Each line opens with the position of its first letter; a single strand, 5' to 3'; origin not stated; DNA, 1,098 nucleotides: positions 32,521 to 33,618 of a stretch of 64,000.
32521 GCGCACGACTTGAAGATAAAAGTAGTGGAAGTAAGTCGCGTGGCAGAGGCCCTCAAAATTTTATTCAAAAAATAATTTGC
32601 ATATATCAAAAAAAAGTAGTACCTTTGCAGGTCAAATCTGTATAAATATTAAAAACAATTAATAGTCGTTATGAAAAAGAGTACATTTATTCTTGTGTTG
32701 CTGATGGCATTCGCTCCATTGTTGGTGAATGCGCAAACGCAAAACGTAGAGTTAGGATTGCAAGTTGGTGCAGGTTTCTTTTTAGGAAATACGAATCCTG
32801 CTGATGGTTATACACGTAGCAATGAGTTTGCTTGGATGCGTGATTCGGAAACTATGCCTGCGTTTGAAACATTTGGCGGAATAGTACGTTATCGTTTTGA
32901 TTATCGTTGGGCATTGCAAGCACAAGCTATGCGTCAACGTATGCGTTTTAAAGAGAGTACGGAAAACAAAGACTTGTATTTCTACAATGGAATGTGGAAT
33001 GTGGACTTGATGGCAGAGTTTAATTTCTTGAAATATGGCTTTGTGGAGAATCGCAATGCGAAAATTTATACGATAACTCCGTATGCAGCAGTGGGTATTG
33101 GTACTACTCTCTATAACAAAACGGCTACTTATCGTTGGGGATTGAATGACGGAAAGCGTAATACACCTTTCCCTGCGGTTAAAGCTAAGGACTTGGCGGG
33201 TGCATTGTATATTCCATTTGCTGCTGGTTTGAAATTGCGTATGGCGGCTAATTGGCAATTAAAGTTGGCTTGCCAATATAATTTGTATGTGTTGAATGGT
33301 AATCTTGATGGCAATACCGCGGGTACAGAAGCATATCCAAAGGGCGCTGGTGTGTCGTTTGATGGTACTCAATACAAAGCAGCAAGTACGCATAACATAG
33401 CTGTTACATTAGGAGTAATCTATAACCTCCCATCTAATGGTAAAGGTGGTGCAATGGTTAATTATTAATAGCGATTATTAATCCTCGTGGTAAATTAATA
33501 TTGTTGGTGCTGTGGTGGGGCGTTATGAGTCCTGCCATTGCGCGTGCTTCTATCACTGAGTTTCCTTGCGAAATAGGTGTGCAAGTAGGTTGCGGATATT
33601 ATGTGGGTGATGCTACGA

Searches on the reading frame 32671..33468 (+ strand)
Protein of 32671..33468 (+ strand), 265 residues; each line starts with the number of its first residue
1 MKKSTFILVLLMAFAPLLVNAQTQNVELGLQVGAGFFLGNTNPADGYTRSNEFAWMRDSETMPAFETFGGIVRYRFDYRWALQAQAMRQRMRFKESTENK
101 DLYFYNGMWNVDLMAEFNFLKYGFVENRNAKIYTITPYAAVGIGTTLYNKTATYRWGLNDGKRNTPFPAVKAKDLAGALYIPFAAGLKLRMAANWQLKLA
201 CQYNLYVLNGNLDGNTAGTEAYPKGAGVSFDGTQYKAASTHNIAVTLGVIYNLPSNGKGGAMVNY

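Call 13: search_protein_families(library=pfam, proteins=[window:32671-33468:+])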
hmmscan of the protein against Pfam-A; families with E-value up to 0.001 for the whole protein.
window:32671-33468:+ (265 aa): 1 family
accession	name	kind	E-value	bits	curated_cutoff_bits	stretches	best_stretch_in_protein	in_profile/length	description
PF19573.5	DUF6089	-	4.1e-07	30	23.2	1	10-222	7-192/226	Domain of unknown function (DUF6089)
